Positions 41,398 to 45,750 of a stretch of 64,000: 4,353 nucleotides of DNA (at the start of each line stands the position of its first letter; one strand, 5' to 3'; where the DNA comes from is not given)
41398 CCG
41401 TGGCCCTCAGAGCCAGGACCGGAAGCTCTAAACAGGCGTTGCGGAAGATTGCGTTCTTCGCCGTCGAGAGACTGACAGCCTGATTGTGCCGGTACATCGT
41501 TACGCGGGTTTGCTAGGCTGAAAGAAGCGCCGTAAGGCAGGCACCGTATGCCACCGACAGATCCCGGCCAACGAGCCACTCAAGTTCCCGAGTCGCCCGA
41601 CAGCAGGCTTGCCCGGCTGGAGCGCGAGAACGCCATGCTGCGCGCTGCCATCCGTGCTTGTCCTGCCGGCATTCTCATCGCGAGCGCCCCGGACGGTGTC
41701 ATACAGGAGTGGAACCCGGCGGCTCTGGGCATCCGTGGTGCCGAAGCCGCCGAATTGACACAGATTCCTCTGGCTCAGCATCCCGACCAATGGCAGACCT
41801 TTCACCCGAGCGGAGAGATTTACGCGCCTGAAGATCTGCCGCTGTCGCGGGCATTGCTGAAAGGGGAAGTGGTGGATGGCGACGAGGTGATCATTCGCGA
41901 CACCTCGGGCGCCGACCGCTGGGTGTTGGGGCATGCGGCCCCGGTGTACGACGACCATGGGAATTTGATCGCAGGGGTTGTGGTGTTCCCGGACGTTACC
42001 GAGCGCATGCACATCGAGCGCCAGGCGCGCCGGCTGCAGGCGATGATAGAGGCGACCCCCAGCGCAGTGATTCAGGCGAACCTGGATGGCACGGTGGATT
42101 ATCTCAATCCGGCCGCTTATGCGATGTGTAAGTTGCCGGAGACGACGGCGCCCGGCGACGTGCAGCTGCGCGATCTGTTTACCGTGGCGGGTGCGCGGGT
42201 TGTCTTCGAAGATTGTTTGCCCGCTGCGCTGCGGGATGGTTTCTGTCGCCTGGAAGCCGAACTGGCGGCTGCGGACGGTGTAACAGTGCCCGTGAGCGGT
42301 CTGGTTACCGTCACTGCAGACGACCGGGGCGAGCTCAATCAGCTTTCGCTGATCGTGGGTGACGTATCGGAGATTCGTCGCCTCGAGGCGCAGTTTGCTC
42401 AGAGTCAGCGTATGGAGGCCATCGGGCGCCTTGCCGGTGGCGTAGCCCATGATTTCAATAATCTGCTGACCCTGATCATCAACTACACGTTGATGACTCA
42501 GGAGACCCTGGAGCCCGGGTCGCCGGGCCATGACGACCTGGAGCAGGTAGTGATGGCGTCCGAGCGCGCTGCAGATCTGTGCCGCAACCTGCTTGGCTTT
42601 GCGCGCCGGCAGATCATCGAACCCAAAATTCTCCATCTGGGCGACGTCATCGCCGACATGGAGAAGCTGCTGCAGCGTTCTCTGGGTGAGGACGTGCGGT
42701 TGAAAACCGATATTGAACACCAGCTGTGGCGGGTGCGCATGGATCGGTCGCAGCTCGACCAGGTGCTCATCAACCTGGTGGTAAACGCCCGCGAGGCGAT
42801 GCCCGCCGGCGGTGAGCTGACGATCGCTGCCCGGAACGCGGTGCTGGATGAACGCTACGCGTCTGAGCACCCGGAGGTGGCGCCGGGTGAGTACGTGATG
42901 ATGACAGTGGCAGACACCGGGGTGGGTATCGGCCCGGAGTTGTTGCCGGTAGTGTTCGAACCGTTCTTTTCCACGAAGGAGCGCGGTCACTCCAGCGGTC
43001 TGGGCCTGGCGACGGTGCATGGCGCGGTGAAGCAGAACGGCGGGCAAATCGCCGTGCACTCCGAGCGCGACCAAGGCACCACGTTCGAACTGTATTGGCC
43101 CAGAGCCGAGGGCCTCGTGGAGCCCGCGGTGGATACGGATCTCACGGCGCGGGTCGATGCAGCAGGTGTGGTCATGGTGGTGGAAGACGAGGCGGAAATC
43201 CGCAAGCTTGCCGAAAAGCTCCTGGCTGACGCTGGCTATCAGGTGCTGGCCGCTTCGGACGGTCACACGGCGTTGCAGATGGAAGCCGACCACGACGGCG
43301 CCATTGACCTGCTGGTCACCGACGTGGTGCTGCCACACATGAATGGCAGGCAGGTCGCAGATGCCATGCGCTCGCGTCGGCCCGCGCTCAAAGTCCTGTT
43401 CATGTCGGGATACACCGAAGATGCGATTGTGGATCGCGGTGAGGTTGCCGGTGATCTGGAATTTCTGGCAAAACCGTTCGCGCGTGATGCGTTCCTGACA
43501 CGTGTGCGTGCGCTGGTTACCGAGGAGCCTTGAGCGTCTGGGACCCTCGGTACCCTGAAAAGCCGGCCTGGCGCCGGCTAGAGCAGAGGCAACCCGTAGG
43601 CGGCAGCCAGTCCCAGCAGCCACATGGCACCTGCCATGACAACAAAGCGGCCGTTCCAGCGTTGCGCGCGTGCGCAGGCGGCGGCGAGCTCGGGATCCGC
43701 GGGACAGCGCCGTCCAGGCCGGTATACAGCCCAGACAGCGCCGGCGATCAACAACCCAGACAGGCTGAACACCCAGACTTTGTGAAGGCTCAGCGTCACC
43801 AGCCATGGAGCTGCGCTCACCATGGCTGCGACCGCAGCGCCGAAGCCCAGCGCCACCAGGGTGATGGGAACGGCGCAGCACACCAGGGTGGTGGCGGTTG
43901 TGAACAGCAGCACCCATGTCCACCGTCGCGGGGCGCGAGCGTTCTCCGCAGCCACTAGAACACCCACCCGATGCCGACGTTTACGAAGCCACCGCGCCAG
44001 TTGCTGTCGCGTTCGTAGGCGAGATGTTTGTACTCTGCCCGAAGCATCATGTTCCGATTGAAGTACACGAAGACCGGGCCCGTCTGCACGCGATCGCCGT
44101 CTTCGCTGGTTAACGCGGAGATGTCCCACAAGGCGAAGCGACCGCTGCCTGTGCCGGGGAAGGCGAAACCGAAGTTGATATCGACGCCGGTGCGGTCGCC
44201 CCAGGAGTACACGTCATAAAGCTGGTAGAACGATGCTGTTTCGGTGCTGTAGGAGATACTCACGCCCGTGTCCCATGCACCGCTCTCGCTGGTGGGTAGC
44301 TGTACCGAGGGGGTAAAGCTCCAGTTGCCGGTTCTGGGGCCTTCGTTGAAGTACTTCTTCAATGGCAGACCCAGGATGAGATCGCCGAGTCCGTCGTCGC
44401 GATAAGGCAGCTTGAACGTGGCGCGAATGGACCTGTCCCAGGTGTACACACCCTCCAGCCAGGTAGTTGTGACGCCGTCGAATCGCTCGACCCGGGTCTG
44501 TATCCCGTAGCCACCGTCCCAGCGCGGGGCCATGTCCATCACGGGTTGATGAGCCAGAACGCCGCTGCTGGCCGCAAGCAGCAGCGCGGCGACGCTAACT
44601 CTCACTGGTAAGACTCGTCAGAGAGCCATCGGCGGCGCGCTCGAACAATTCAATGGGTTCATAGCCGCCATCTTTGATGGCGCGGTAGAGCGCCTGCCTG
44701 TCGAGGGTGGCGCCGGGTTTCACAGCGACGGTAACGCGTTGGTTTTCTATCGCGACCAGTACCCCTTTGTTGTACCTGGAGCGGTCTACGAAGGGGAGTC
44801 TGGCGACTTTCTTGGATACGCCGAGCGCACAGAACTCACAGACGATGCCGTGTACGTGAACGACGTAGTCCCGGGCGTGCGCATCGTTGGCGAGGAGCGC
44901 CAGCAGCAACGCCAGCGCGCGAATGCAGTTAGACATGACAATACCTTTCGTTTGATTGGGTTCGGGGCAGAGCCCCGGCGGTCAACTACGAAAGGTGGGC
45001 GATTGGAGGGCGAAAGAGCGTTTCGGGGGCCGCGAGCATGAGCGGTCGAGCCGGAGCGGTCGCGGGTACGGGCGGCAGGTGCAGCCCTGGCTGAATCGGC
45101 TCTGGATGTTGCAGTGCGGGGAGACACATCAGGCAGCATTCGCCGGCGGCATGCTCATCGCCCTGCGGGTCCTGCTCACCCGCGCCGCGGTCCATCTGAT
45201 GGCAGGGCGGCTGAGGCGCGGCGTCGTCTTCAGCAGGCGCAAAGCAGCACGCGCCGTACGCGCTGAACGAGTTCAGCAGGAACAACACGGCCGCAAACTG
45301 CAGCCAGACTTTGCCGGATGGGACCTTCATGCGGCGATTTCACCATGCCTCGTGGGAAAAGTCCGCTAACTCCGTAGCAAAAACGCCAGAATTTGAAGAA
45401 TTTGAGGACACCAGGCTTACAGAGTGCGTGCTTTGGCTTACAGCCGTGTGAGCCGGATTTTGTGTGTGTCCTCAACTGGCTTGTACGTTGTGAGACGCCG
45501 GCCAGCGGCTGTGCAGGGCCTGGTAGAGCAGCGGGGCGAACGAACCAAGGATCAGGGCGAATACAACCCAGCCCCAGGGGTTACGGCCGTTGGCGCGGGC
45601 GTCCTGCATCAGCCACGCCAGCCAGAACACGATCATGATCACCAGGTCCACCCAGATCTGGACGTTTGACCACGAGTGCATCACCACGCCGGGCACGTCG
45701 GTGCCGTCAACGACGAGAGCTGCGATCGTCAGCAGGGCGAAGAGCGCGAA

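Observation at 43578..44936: Operon merP-like / outer-membrane barrel / merT-like with no merA or merR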

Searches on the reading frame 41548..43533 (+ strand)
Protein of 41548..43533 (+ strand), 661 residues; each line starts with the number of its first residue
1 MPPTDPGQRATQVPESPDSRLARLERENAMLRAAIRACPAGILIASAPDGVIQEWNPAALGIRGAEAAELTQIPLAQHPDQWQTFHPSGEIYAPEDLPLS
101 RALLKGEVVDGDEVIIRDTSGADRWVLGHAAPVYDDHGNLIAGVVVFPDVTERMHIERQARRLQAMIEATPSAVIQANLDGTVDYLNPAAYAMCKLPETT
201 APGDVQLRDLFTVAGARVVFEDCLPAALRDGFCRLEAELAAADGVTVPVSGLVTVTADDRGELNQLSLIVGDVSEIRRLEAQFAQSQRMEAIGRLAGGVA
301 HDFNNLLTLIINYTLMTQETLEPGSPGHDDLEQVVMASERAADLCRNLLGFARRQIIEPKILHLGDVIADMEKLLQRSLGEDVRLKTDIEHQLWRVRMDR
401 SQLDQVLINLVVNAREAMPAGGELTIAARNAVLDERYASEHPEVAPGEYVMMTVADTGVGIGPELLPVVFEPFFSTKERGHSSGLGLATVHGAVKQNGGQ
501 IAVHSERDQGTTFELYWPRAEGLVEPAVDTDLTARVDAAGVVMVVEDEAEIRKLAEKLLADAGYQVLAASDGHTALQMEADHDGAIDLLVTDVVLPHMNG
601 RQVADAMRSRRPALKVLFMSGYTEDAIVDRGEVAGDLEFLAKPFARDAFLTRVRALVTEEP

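Call 3: search_protein_families(library=pfam, proteins=[window:41548-43533:+], max_evalue=0.1)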
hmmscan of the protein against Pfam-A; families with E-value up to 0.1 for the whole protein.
window:41548-43533:+ (661 aa): 8 families
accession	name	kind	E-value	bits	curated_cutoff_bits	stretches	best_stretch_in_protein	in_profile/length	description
PF00072.30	Response_reg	-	1.2e-20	74.2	30.2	1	542-653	1-110/111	Response regulator receiver domain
PF02518.31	HATPase_c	-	1.3e-20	74.3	26.4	1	399-520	2-110/111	Histidine kinase-, DNA gyrase B-, and HSP90-like ATPase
PF13426.13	PAS_9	-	1.5e-14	54.5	27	2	39-152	1-103/103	PAS domain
PF08448.16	PAS_4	-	2.7e-14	53.8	23.1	1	39-153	5-108/110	PAS fold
PF00989.32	PAS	-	1.6e-10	41.4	22.6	2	30-147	2-109/113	PAS fold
PF13188.13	PAS_8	-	1.2e-09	38.1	21.8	2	161-204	1-41/65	PAS domain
PF00512.31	HisKA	-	0.00011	22.6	26.9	1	293-354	3-63/66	His Kinase A (phospho-acceptor) domain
PF10090.15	HPTransfase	-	0.00054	20.2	22.9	1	370-430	3-59/123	Histidine phosphotransferase C-terminal domain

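Call 4: search_protein_families(library=ncbifam, proteins=[window:41548-43533:+], max_evalue=0.1)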
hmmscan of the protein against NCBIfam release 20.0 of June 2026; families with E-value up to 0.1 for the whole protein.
window:41548-43533:+ (661 aa): 157 families (the best 25 are shown)
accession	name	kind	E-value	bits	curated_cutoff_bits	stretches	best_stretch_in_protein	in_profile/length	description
NF046020.1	HisKinCckABruc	equivalog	6.1e-119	398.2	1000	1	269-656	457-866/868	cell cycle histidine kinase CckA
NF010076.0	PRK13557.1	subfamily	2.8e-102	342.9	631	1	258-657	129-533/540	histidine kinase famiy protein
NF046026.1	HisKinCckACaul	equivalog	5e-101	338.8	1000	1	154-654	175-673/678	cell cycle histidine kinase CckA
NF010411.0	PRK13837.1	equivalog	2.3e-75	254.1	647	1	274-649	432-804/828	two-component system VirA-like sensor kinase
NF008468.0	PRK11360.1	equivalog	4.4e-57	193.8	646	2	164-521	271-610/616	two-component system sensor histidine kinase AtoS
NF052574.1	HisKinEspCMyxo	equivalog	1.6e-47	162.1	1200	1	228-654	352-780/785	serine histidine kinase EspC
NF052573.1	HisKinEspAMyxo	equivalog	4.4e-45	154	1400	1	99-621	193-714/755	serine histidine kinase EspA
NF007688.0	PRK10364.1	equivalog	1.8e-36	125.9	479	1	277-519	225-451/460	two-component system sensor histidine kinase ZraS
NF047466.1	hybrid_RR_LvrB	exception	3.3e-31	108.8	500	1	277-518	137-375/377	hybrid histidine kinase/response regulator LvrB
NF041777.1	sens_FixL_Rhizob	equivalog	8.2e-28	97.3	850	2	276-520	246-482/485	sensor protein FixL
TIGR02956.1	TMAO_torS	equivalog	9.7e-28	96.8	676.5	1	357-651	532-814/967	TMAO reductase system sensor histidine kinase/response regulator TorS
NF046044.1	PnpS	equivalog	3.1e-26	92.3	400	1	154-517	48-389/390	two-component system histidine kinase PnpS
NF008302.0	PRK11091.1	equivalog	5.3e-25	87.7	838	1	354-651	347-637/779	aerobic respiration two-component sensor histidine kinase ArcB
NF038348.1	T2SS_HK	subfamily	9e-25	87.1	450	2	366-518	433-572/574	histidine kinase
NF041880.1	EPS_EpsF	equivalog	3.7e-22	78.5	900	2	152-513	134-487/492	response regulator EpsF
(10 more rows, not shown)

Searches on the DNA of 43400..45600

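Call 69: search_rna_families(source=window, start=43400, end=45600, threshold=evalue, max_evalue=1)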
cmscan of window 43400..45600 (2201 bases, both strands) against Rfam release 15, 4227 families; matches with E-value up to 1: 2.
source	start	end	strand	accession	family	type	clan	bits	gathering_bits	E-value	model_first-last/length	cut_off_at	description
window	43556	43580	+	RF01356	CRISPR-DR28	Gene; CRISPR;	-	22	35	0.77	1-24/24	no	CRISPR RNA direct repeat element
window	44327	44386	+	RF03289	mir-1205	Gene; miRNA;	-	19.1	75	0.73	1-63/63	no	mir-1205 microRNA precursor family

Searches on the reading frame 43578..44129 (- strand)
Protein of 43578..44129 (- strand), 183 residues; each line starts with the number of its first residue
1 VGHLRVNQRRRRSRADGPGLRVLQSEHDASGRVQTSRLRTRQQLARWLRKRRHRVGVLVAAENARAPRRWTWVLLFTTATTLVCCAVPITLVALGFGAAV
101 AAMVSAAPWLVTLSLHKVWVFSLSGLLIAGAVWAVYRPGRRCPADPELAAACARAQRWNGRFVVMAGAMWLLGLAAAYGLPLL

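Call 3: search_protein_families(library=pfam, proteins=[window:43578-44129:-], max_evalue=0.1)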
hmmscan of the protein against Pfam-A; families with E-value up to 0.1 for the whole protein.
window:43578-44129:- (183 aa): 3 families
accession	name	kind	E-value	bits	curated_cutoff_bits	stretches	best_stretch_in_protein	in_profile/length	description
PF15378.11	DUF4605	-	0.0079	16.4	27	1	90-138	9-57/59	Domain of unknown function (DUF4605)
PF10183.14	ESSS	-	0.041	14.5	22.8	1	112-141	58-87/115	ESSS subunit of NADH:ubiquinone oxidoreductase (complex I)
PF08395.17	7tm_7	-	0.069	12.9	26.6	1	37-137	88-182/370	7tm Chemosensory receptor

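Call 4: search_protein_families(library=ncbifam, proteins=[window:43578-44129:-], max_evalue=0.1)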
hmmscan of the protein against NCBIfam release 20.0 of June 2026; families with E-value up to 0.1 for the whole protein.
window:43578-44129:- (183 aa): 0 families
